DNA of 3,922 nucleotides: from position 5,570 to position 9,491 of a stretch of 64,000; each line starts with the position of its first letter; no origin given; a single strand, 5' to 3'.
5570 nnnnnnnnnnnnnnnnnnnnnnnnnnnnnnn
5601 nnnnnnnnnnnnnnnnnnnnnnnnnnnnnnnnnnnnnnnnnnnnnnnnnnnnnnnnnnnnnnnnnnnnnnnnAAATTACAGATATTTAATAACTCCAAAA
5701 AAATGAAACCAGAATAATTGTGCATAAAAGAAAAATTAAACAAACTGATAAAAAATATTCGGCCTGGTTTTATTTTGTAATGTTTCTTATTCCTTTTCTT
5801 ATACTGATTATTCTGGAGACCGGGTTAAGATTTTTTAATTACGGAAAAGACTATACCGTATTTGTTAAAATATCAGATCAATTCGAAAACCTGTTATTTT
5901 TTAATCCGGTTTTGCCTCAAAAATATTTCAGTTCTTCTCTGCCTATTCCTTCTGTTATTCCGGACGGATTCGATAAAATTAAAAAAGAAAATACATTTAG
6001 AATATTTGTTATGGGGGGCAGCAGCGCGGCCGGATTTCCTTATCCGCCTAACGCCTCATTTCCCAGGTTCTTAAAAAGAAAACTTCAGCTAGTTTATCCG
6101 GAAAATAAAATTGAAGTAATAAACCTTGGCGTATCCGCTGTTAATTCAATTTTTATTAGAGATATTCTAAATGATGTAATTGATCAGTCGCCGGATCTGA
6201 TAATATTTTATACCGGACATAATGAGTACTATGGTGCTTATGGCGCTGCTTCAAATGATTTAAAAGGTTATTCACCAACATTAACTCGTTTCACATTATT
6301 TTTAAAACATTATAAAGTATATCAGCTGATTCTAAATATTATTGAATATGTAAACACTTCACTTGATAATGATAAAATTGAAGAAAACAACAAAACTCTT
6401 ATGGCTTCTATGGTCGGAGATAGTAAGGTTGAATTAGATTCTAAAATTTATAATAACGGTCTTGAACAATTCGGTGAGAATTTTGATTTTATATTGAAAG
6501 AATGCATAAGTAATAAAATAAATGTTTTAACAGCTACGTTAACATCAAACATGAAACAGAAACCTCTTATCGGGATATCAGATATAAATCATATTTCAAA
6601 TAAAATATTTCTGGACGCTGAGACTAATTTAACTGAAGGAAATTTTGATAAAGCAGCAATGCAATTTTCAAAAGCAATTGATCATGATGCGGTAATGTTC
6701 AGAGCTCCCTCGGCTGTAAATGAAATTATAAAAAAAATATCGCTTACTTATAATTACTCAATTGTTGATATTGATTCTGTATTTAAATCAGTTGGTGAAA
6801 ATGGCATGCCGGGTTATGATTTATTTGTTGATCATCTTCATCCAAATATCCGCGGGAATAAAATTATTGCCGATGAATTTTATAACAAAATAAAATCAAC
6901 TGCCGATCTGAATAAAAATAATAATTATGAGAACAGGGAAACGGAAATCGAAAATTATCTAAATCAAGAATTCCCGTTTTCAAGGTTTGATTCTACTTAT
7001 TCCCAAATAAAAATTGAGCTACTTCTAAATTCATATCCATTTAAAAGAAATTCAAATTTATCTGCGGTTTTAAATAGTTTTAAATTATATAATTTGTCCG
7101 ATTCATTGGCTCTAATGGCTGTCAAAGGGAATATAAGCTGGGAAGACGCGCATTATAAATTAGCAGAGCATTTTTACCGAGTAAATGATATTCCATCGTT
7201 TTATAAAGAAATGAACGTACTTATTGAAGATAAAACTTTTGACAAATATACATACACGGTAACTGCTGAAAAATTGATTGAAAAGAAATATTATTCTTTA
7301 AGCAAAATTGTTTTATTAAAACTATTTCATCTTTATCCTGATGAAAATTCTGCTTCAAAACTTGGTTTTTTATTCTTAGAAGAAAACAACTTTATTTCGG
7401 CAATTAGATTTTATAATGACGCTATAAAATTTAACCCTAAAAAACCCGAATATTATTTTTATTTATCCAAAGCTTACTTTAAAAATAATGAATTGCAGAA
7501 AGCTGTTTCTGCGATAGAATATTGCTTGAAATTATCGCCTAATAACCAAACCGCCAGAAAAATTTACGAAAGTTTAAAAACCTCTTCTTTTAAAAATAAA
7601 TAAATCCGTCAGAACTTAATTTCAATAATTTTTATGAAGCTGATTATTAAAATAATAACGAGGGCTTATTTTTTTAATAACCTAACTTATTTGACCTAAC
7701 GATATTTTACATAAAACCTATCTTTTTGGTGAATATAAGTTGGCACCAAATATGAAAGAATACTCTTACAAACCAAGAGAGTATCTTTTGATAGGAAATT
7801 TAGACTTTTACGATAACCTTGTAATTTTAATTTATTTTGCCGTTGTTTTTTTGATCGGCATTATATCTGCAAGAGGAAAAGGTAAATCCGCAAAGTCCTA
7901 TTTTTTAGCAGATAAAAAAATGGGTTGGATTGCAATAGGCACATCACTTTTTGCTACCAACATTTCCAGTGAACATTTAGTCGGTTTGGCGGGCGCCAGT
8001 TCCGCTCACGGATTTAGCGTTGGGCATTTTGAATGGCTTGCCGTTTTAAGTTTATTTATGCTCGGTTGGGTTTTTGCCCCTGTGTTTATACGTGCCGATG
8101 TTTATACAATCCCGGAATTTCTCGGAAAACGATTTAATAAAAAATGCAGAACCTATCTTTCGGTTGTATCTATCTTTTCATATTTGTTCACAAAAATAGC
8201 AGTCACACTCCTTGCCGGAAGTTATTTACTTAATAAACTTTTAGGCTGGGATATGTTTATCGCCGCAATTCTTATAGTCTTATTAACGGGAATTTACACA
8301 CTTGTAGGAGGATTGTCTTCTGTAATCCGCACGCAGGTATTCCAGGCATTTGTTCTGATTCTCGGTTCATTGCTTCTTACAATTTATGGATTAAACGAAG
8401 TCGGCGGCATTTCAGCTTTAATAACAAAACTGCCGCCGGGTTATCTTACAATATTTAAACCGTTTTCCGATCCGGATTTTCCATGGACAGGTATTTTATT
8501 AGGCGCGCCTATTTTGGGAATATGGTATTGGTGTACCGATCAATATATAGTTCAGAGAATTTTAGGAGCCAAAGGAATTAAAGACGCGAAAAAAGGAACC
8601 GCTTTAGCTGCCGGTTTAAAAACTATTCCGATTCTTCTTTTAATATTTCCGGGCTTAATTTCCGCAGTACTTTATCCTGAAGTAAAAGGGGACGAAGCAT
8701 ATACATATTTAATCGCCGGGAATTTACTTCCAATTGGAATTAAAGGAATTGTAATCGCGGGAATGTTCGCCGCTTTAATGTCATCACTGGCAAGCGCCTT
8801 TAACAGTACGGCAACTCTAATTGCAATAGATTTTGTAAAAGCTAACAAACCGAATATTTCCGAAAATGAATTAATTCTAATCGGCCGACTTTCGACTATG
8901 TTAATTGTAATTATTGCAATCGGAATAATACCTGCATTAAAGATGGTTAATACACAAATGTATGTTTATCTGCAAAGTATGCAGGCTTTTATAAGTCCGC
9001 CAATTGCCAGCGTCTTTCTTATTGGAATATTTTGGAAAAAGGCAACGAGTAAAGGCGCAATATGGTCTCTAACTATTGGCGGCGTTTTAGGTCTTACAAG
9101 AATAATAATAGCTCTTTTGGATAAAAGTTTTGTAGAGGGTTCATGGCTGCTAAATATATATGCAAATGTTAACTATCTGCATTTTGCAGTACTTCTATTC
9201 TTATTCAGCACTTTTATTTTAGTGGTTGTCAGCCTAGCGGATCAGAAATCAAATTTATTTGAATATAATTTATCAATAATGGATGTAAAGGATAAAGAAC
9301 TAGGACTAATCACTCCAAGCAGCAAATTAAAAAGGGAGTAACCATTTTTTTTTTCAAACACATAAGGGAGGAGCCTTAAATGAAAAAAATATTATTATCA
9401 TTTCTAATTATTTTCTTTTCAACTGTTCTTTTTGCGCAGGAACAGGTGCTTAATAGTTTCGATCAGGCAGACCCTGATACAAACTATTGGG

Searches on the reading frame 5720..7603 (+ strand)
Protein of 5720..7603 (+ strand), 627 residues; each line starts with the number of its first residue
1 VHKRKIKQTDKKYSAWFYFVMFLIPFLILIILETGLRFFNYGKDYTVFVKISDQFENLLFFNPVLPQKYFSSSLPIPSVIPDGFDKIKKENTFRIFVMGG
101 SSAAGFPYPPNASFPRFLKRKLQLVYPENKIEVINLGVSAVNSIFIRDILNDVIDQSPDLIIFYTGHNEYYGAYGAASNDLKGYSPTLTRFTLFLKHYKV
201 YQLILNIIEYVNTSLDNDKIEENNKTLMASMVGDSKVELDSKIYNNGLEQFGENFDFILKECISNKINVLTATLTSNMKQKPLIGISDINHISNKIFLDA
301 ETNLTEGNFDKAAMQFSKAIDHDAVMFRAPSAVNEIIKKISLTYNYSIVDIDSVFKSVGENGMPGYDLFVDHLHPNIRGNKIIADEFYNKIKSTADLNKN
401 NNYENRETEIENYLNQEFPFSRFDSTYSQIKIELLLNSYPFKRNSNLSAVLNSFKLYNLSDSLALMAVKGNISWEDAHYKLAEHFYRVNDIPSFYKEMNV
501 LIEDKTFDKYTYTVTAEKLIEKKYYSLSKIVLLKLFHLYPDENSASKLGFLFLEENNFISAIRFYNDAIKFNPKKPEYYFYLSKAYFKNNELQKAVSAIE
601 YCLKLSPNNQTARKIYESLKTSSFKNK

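Call 71: search_protein_families(library=pfam, proteins=[window:5720-7603:+], max_evalue=0.00001)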
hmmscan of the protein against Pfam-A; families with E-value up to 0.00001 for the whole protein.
window:5720-7603:+ (627 aa): 5 families
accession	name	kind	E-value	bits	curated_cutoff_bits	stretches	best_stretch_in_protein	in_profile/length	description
PF07719.23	TPR_2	-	2.7e-10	40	27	0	576-609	1-34/34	Tetratricopeptide repeat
PF13472.12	Lipase_GDSL_2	-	9.1e-08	33.2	32.9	0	98-182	2-87/178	GDSL-like Lipase/Acylhydrolase family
PF00657.28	Lipase_GDSL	-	3e-07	31.3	23.6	0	329-387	148-208/208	GDSL-like Lipase/Acylhydrolase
PF00515.34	TPR_1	-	1.1e-06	28.6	27.8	0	584-609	9-34/34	Tetratricopeptide repeat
PF13414.12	TPR_11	-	2.3e-06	27.6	26.8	0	552-589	4-41/42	TPR repeat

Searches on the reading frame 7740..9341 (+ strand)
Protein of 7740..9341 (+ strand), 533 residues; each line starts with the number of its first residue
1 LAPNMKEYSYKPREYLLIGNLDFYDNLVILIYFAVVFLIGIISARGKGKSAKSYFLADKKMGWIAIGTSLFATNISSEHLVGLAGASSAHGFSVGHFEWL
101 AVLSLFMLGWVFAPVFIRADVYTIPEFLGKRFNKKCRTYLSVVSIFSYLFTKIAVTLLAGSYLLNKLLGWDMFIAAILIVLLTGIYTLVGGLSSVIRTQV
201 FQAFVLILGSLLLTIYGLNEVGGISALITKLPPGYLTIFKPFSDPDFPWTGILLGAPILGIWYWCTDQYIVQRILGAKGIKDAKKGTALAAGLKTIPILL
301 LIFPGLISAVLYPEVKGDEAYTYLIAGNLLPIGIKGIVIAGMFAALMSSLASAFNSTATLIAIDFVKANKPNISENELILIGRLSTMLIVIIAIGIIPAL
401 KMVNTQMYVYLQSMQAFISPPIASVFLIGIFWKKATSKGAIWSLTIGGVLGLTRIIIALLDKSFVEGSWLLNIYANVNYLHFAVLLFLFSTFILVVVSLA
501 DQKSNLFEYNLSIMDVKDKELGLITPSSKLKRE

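Call 71: search_protein_families(library=pfam, proteins=[window:7740-9341:+], max_evalue=0.00001)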
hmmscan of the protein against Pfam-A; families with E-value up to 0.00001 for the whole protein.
window:7740-9341:+ (533 aa): 1 family
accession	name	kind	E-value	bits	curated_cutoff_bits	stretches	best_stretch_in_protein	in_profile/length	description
PF00474.23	SSF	-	2.5e-80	270.8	22.8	1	54-447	1-406/406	Sodium:solute symporter family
